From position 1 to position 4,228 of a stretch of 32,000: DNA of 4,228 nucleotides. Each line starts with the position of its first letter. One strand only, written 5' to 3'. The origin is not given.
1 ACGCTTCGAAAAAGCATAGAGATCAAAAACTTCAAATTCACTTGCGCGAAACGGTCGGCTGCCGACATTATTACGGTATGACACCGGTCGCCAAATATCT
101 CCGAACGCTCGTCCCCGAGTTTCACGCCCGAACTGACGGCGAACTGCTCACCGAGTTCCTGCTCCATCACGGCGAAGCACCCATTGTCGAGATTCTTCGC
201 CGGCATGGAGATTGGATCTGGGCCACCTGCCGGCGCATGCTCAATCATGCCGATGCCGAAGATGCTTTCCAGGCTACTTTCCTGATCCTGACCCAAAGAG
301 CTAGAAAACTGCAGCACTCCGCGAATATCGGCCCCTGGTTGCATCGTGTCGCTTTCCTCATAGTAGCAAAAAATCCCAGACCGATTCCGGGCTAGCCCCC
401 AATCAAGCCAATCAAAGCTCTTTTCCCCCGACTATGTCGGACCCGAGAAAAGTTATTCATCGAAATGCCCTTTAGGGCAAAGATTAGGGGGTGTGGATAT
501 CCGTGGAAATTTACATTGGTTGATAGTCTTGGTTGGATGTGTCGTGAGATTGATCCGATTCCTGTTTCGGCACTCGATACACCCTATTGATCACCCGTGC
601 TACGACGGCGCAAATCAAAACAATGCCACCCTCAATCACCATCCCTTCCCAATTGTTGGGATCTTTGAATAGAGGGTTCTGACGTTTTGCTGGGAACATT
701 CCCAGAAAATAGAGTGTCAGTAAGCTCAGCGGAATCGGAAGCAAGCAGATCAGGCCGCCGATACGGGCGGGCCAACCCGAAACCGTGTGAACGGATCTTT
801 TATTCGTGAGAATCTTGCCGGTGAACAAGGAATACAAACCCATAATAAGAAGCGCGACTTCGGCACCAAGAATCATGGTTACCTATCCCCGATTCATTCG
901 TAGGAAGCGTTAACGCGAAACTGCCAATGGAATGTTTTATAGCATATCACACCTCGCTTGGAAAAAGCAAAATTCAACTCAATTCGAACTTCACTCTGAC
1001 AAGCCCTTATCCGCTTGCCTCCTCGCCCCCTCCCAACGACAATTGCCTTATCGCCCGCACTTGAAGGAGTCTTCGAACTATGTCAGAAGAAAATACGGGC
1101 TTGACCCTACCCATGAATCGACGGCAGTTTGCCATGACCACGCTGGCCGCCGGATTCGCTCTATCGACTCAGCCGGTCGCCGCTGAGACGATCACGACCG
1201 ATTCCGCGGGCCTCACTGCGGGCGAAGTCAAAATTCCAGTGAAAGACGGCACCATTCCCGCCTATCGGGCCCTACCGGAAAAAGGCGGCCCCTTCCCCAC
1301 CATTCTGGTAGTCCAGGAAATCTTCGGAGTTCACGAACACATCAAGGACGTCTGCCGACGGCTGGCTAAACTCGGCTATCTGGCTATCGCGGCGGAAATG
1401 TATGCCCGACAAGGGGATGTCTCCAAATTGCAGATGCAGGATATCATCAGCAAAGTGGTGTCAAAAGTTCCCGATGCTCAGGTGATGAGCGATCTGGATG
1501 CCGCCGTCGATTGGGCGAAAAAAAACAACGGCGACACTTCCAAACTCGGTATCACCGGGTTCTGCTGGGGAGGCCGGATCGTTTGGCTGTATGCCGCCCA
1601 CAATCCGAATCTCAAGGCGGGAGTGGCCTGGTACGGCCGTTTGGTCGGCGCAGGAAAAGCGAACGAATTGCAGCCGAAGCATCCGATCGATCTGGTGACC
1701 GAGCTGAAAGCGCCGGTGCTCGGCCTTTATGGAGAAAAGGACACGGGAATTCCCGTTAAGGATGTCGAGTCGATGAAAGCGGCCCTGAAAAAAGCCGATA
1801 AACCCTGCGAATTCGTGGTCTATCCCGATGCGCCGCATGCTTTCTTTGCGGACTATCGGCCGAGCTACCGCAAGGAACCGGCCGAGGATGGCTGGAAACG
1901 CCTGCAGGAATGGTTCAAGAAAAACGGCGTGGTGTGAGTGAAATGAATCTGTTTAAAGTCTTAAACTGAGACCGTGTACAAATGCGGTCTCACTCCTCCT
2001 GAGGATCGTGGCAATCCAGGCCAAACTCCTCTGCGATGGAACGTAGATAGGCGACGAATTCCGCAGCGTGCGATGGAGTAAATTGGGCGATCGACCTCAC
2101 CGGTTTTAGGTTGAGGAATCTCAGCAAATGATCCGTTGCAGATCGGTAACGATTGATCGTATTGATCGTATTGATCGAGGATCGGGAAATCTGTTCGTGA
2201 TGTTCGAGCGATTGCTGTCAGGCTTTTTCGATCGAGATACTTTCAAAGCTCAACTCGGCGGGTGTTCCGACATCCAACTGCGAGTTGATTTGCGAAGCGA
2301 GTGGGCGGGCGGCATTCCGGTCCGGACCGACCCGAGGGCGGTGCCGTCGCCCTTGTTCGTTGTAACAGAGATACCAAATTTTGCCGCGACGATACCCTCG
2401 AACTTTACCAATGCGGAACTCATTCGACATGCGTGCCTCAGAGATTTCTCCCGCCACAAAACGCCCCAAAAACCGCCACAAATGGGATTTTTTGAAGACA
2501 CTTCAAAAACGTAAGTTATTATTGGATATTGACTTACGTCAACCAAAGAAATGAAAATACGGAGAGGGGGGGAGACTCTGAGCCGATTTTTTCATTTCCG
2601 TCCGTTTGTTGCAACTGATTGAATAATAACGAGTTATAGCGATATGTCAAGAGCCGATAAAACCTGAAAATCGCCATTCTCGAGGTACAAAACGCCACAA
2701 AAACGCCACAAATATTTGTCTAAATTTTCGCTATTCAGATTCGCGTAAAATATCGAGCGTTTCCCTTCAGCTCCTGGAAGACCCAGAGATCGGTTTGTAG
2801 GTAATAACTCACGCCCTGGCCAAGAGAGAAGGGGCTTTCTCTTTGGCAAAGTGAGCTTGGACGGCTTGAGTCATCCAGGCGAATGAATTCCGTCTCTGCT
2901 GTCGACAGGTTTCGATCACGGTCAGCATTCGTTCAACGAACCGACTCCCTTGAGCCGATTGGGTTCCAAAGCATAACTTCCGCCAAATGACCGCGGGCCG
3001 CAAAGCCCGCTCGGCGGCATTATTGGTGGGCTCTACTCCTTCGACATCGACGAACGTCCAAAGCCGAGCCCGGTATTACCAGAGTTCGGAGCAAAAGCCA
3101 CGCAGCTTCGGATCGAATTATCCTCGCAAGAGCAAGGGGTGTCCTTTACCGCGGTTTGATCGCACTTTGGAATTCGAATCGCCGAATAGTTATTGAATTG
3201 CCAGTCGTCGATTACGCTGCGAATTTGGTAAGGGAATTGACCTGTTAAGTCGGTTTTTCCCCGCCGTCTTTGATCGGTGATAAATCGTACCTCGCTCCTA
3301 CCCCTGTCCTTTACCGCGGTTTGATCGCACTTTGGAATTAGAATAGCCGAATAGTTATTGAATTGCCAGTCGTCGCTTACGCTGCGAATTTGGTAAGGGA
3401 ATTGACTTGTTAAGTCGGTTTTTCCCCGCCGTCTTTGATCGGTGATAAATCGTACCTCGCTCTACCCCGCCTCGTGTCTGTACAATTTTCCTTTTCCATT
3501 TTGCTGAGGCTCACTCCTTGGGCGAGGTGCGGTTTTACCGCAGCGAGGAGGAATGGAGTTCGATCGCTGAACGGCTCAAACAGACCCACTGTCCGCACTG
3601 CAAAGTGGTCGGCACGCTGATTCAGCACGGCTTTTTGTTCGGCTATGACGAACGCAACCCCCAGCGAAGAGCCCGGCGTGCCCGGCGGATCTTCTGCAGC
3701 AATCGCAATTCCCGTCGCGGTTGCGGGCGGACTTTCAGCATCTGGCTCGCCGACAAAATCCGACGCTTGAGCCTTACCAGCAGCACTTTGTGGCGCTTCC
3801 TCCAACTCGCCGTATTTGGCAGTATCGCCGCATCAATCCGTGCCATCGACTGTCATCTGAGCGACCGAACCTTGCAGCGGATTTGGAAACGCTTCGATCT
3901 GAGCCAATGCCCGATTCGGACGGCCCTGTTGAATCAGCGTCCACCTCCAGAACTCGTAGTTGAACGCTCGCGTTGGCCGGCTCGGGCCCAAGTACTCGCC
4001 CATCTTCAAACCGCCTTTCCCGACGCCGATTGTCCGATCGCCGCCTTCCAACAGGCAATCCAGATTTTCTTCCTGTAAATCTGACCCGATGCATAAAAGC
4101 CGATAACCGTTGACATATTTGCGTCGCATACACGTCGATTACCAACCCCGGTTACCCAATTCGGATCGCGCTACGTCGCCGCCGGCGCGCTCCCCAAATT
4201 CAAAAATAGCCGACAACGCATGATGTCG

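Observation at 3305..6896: Apparently active four-gene TGT...ACA transposon with an unusual gene set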

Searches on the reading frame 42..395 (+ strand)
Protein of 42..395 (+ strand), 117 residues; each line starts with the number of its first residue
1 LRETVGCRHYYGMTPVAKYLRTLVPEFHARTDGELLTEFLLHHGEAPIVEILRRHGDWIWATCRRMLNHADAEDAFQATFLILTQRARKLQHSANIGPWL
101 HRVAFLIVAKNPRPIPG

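Call 101: search_protein_families(library=pfam, proteins=[window:42-395:+], max_evalue=0.001)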
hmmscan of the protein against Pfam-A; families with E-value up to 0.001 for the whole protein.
window:42-395:+ (117 aa): 1 family
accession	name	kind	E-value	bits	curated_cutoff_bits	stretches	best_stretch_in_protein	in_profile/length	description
PF04542.20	Sigma70_r2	-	4.2e-08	33.3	24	1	52-104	2-57/71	Sigma-70 region 2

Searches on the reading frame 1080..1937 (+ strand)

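Call 78: search_protein_families(library=pfam, proteins=[window:1080-1937:+], max_evalue=0.001)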
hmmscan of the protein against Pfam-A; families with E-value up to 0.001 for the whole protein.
window:1080-1937:+ (285 aa): 5 families
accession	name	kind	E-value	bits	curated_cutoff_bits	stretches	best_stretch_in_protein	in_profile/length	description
PF01738.24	DLH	-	6.2e-63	212.7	21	1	59-281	1-215/217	Dienelactone hydrolase family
PF00326.27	Peptidase_S9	-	2.2e-08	34.3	22.6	1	198-268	133-199/213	Prolyl oligopeptidase family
PF00561.26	Abhydrolase_1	-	1.4e-07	31.9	25.8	1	137-177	53-92/245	alpha/beta hydrolase fold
PF02129.25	Peptidase_S15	-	1.1e-05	25.7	23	1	65-183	11-125/262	X-Pro dipeptidyl-peptidase (S15 family)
PF12146.15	Hydrolase_4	-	1.3e-05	25.1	27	0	134-183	57-105/239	Serine aminopeptidase, S33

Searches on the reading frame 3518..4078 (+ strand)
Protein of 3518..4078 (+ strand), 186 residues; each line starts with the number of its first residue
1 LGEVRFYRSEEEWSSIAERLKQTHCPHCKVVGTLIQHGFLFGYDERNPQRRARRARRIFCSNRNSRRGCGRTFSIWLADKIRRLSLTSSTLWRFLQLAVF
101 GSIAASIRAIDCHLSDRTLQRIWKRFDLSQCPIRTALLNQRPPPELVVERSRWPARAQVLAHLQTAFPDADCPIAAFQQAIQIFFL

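Call 5: search_protein_families(library=pfam, proteins=[window:3518-4078:+], max_evalue=0.1)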
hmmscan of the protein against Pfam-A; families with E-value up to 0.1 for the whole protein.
window:3518-4078:+ (186 aa): 0 families

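Call 6: search_protein_families(library=ncbifam, proteins=[window:3518-4078:+], max_evalue=0.1)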
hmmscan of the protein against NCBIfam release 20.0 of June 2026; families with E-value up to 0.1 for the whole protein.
window:3518-4078:+ (186 aa): 0 families

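Call 16: find_homologous_proteins(query=window:3518-4078:+)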
Query window:3518-4078:+ (186 aa): 1161 proteins with E <= 0.001 among 1323 candidates; the best 120 are listed.
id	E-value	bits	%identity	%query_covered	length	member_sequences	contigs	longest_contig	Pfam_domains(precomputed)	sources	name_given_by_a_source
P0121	4.7e-122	423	100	100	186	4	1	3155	-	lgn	-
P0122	5.4e-85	302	74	100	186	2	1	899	-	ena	-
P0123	7.9e-85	301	74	100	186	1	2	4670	-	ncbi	-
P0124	3.5e-84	299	72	100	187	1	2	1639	-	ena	-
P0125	5.2e-84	299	73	100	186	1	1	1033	-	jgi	jgi:hypothetical protein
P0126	5.6e-84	299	72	100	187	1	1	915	-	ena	-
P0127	2.8e-83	296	71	100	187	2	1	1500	-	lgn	-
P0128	3.3e-83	296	72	97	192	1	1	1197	-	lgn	-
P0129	5.5e-83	295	69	100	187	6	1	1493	-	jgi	jgi:hypothetical protein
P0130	7.9e-83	295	73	99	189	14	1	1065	-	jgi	-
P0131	1.3e-82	294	72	100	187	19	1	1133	-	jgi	-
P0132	1.6e-82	294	63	100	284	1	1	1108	-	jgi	jgi:hypothetical protein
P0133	4.5e-82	292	72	97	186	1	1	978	-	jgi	jgi:hypothetical protein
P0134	4.6e-82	292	70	97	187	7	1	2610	-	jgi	jgi:hypothetical protein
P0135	4.7e-82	292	72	100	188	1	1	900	-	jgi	jgi:hypothetical protein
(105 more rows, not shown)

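Call 27: predict_structure(alignment_id=A1)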
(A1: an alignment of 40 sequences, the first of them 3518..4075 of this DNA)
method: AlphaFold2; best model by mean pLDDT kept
length: 186 residues; sequences in the alignment: 40
mean_pLDDT: 52.8   pTM: 0.30
mean pLDDT of the five models: 52.8, 51.3, 50.9, 45.3, 43.5
residues with pLDDT >= 90: 0; 70-90: 6; 50-70: 109; < 50: 71
segments of 3 or more residues with pLDDT < 50: 1-7, 32-44, 54-63, 65-75, 147-157, 173-186
pLDDT, mean of each block of 10 residues (from residue 1): 48 62 54 44 53 46 46 49 53 53 56 67 61 64 58 46 54 47 37
secondary structure, 60 per line:
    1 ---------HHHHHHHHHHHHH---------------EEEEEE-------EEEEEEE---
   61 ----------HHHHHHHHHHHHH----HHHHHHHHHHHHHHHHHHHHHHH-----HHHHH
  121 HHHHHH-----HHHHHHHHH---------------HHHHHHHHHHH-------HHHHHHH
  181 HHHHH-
elements in order: H10-22 E38-43 E51-57 H71-83 H88-110 H116-126 H132-140 H156-166 H174-185
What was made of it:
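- Tried and rejected: The AlphaFold model was too poor to search (pLDDT 53, call 27).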

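Call 36: find_related_loci(query=A3, collection=genome_contigs, flank=6000)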
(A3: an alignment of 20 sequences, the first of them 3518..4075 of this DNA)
Query A3 (186 aa) in genome_contigs; peptide patterns used: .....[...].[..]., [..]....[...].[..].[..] (x = any residue, [..] = any of these).
181 stretches matched a pattern; 83 encode a relative of the query (tblastn E <= 1e-3); the best 80 are kept; 77 distinct loci.
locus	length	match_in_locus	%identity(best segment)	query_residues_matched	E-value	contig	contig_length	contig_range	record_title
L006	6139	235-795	71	1-186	6e-83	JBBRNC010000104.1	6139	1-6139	MAG: Verrucomicrobiales bacterium isolate La1_metabat2.110 LA1C_B2.110_k141_1263667L_6139_cov_17.2261, whole genome shot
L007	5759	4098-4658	66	1-186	2e-74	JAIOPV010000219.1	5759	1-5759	MAG: Planctomycetota bacterium isolate LakeFargette_0920_ALND_MAG_60_11 LacPavin_0920_ALND_scaffold_768521, whole genome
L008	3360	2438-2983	65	6-186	1e-74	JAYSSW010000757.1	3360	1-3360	MAG: Planctomycetia bacterium isolate GFS_12324 GFS_12324_756, whole genome shotgun sequence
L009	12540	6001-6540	63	6-186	1e-73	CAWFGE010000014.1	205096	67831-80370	MAG: uncultured Planctomycetaceae bacterium isolate MFD05684.bin.1.171 genome assembly, contig: contig_33181, whole geno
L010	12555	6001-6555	67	1-185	3e-72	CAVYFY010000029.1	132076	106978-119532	MAG: uncultured Planctomycetota bacterium isolate MFD04463.bin.2.12 genome assembly, contig: contig_87158, whole genome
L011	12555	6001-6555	66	1-185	3e-72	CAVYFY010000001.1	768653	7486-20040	MAG: uncultured Planctomycetota bacterium isolate MFD04463.bin.2.12 genome assembly, contig: contig_10118, whole genome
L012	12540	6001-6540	63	6-186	8e-72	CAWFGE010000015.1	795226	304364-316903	MAG: uncultured Planctomycetaceae bacterium isolate MFD05684.bin.1.171 genome assembly, contig: contig_33182, whole geno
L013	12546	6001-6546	63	6-185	6e-71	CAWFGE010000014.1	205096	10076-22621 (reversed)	MAG: uncultured Planctomycetaceae bacterium isolate MFD05684.bin.1.171 genome assembly, contig: contig_33181, whole geno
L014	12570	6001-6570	59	1-186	3e-69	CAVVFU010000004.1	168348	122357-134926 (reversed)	MAG: uncultured Gemmataceae bacterium isolate MFD01716.bin.3.101 genome assembly, contig: contig_15728, whole genome sho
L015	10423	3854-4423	58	1-186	3e-68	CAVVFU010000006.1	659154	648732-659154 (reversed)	MAG: uncultured Gemmataceae bacterium isolate MFD01716.bin.3.101 genome assembly, contig: contig_15733, whole genome sho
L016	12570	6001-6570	58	1-186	3e-68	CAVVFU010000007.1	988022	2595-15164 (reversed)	MAG: uncultured Gemmataceae bacterium isolate MFD01716.bin.3.101 genome assembly, contig: contig_15734, whole genome sho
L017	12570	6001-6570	58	1-186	3e-68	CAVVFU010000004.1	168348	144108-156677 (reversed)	MAG: uncultured Gemmataceae bacterium isolate MFD01716.bin.3.101 genome assembly, contig: contig_15728, whole genome sho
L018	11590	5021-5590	58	1-186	3e-68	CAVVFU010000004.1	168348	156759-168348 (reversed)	MAG: uncultured Gemmataceae bacterium isolate MFD01716.bin.3.101 genome assembly, contig: contig_15728, whole genome sho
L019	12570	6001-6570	58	1-186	5e-68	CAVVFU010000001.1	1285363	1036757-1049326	MAG: uncultured Gemmataceae bacterium isolate MFD01716.bin.3.101 genome assembly, contig: contig_15704, whole genome sho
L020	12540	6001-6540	59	6-186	1e-67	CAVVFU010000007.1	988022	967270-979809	MAG: uncultured Gemmataceae bacterium isolate MFD01716.bin.3.101 genome assembly, contig: contig_15734, whole genome sho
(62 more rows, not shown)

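Call 88: search_solved_structures(query=A3, max_evalue=10)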
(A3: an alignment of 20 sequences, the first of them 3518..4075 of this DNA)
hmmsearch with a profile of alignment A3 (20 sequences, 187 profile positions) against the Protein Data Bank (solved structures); distinct sequences matched with E-value up to 10: 1.
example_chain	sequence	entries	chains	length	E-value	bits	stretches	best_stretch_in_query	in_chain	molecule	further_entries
4dwe_A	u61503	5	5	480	0.69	13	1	86-142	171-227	uncharacterized protein | Phage tail component domain protein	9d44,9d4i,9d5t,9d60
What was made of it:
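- The 186-aa protein has no Pfam or PDB match of its own (calls 5, 88), and its AlphaFold model is poor (pLDDT 53, call 27).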
